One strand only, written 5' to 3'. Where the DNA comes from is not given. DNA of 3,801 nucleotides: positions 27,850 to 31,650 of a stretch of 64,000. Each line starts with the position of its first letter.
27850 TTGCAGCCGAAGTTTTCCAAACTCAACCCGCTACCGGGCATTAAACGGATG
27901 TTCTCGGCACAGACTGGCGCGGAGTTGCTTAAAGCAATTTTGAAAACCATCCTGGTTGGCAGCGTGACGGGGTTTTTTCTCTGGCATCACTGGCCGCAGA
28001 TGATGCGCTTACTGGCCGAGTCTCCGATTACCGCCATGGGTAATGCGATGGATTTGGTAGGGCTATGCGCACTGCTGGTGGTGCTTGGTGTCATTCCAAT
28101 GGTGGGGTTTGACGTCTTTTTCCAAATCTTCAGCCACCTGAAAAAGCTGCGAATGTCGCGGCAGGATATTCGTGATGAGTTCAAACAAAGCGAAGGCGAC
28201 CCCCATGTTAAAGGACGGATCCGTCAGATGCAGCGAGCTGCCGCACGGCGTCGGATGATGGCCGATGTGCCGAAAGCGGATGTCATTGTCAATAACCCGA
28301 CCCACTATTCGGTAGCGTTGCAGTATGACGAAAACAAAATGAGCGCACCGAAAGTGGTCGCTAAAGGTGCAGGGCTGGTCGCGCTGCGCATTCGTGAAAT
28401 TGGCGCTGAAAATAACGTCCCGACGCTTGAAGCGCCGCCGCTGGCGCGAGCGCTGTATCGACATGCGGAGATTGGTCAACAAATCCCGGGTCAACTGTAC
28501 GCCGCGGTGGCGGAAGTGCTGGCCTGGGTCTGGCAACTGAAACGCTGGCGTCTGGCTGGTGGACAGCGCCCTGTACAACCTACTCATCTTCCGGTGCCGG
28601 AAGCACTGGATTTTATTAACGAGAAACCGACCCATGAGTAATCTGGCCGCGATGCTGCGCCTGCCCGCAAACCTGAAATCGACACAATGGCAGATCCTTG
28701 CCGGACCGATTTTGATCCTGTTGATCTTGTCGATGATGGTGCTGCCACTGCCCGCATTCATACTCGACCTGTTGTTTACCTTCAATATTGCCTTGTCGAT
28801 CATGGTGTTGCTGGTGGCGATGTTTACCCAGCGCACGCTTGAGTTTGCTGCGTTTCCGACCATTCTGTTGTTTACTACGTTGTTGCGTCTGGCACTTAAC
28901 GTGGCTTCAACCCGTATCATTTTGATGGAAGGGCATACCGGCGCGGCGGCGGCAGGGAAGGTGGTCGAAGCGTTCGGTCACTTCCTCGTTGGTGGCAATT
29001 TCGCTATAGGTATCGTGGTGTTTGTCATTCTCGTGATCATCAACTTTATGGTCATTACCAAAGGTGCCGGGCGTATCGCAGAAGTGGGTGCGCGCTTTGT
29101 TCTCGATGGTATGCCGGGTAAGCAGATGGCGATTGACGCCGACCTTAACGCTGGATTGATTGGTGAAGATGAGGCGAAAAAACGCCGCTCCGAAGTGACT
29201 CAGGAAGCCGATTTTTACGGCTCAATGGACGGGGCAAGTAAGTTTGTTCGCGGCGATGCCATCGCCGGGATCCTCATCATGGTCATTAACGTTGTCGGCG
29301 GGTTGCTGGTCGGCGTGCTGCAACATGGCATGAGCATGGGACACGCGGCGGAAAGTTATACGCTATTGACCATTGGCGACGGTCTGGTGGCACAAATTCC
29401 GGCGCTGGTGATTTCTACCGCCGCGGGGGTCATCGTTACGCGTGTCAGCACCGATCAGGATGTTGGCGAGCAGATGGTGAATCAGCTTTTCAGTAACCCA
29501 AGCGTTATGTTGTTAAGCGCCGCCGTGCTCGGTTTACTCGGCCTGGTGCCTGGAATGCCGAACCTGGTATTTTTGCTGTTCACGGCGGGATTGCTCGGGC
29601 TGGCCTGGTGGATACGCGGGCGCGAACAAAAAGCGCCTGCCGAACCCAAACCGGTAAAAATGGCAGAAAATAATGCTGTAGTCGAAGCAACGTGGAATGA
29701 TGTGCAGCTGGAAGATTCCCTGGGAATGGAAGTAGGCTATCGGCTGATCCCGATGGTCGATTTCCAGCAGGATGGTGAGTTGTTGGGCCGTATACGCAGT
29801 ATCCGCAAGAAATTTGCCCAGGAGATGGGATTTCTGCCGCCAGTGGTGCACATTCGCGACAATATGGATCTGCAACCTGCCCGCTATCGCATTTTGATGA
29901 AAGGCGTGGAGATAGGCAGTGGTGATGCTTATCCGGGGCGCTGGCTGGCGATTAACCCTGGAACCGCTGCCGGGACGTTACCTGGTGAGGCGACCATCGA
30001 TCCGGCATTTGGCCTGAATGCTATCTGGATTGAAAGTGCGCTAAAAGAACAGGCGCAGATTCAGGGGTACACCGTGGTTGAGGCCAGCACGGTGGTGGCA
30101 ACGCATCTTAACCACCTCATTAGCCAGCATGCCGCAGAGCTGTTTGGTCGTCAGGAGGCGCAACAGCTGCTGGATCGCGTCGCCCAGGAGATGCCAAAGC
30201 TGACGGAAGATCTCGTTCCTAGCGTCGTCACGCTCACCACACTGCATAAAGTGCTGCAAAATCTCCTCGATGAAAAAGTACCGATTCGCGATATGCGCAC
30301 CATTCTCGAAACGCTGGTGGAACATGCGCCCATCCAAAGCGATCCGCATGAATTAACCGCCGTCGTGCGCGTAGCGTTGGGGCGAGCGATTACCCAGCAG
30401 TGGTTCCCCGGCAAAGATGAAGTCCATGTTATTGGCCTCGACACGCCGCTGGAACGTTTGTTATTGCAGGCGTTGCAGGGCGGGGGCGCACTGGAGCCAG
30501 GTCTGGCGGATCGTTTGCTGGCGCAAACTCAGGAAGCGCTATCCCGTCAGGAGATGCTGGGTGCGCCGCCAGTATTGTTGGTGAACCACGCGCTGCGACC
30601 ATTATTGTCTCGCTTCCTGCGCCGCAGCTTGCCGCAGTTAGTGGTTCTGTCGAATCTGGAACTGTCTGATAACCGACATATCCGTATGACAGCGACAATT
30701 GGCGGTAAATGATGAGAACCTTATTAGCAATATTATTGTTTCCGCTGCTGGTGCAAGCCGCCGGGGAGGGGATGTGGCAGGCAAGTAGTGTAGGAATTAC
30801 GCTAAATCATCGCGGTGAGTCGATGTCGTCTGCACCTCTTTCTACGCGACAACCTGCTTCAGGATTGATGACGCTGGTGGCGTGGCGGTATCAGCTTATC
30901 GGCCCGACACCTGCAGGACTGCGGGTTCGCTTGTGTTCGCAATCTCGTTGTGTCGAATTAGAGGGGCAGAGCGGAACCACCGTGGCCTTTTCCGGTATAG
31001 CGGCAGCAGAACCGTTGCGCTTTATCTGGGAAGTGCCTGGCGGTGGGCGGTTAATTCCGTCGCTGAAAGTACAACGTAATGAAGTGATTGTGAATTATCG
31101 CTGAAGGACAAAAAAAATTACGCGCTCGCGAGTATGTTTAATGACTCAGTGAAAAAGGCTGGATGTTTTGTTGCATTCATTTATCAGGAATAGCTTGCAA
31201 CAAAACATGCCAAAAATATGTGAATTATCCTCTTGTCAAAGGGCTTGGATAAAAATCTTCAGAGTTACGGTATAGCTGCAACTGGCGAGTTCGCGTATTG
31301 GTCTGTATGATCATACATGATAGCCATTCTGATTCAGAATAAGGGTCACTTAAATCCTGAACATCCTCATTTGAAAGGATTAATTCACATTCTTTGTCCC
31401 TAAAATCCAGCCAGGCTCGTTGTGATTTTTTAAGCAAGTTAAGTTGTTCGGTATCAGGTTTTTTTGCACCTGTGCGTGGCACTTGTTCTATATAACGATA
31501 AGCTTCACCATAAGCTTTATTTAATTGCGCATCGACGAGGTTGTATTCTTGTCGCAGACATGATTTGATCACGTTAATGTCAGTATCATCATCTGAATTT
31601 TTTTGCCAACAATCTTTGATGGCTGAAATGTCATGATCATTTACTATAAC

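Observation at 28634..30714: Overlapping start/stop junctions throughout the flagellar and chemotaxis operons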

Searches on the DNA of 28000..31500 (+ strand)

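Call 2: search_dna_similar(query=window:28000-31500:+, collection=ecoli_genomes, mode=near, max_rows=5)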
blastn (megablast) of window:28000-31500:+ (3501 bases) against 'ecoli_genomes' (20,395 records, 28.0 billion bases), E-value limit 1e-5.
Records with a match: 5418; places in all: 5836; records where one place covers at least 80% of the query: 5383.
Genomes with a match: 5417 of 5426; with a place that covers at least 80% of the query: 5383. Places per genome that has any: lowest 1, median 1, highest 2. On chromosomes: 5833 places; on plasmids: 3.
Best place of each record, by identity: >=99% 2; 95-99% 5406; 90-95% 8; 60-80% 2.
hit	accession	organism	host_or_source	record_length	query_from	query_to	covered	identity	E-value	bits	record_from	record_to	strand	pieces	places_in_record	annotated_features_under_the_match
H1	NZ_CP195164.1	Escherichia coli strain G47-1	Homo sapiens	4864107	1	3501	100%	99.9%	0e+0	6444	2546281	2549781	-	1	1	flhA: flagellar biosynthesis protein FlhA | flhB: flagellar biosynthesis protein FlhB | flhE: flagellar protein FlhE | yecT: lysozyme inhibitor LprI family protein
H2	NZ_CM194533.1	Escherichia coli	pressure-relief and ventilation ...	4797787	1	3501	100%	99.9%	0e+0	6444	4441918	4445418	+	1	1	flhA: flagellar biosynthesis protein FlhA | flhB: flagellar biosynthesis protein FlhB | flhE: flagellar protein FlhE | yecT: lysozyme inhibitor LprI family protein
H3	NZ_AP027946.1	Escherichia coli strain VE-F10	-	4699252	1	3501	100%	98.5%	0e+0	6183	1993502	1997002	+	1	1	flhA: flagellar biosynthesis protein FlhA | flhB: flagellar biosynthesis protein FlhB | flhE: flagellar protein FlhE | yecT: lysozyme inhibitor LprI family protein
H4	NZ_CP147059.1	Escherichia coli strain JKHS016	hospital wastewater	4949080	1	3501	100%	98.5%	0e+0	6183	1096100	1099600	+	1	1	flhA: flagellar biosynthesis protein FlhA | flhB: flagellar biosynthesis protein FlhB | flhE: flagellar protein FlhE | yecT: lysozyme inhibitor LprI family protein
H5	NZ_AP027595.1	Escherichia coli strain LR-64-2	Homo sapiens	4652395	1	3501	100%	98.5%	0e+0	6183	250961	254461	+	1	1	flhA: flagellar biosynthesis protein FlhA | flhB: flagellar biosynthesis protein FlhB | flhE: flagellar protein FlhE | yecT: lysozyme inhibitor LprI family protein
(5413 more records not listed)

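Call 3: get_annotated_region(hit=H1, flank=20000)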
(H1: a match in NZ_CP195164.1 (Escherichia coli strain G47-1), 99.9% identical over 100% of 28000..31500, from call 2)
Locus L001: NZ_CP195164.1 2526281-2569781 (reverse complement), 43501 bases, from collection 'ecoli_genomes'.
description: Escherichia coli strain G47-1 chromosome, complete genome
organism: Escherichia coli strain G47-1 (NCBI taxid 562)
replicon: chromosome; assembly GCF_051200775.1
host: Homo sapiens; source: perianal skin; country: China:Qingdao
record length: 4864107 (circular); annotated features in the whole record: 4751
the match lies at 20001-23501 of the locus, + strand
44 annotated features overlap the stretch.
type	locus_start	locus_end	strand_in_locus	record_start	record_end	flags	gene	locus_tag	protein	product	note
CDS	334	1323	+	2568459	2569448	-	araF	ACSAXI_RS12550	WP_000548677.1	arabinose ABC transporter substrate-binding protein AraF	-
CDS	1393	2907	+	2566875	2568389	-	araG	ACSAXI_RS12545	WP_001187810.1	arabinose ABC transporter ATP-binding protein AraG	-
CDS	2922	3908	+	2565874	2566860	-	araH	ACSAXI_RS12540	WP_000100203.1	arabinose ABC transporter permease AraH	-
CDS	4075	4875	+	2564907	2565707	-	otsB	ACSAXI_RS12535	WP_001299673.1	trehalose-phosphatase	-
CDS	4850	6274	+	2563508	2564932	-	otsA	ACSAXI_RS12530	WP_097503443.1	alpha,alpha-trehalose-phosphate synthase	-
CDS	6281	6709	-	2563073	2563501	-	uspC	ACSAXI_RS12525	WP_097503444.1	universal stress protein UspC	-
CDS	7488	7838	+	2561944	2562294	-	flhD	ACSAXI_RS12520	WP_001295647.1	flagellar transcriptional regulator FlhD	-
CDS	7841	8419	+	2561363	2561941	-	flhC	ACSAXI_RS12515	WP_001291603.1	flagellar transcriptional regulator FlhC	-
CDS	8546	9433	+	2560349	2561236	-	motA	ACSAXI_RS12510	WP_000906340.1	flagellar motor stator protein MotA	-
CDS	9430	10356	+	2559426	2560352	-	motB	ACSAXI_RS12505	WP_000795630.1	flagellar motor protein MotB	-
CDS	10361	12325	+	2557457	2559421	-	cheA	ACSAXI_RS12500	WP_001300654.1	chemotaxis protein CheA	-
CDS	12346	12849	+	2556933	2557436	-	cheW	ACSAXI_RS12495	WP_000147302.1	chemotaxis protein CheW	-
CDS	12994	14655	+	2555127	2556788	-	tar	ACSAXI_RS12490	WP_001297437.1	methyl-accepting chemotaxis protein II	-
CDS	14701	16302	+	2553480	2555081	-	tap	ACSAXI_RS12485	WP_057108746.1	methyl-accepting chemotaxis protein IV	-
CDS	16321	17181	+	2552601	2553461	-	cheR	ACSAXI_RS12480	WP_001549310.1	protein-glutamate O-methyltransferase CheR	-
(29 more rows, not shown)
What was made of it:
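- RefSeq coordinates agree (call 3).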
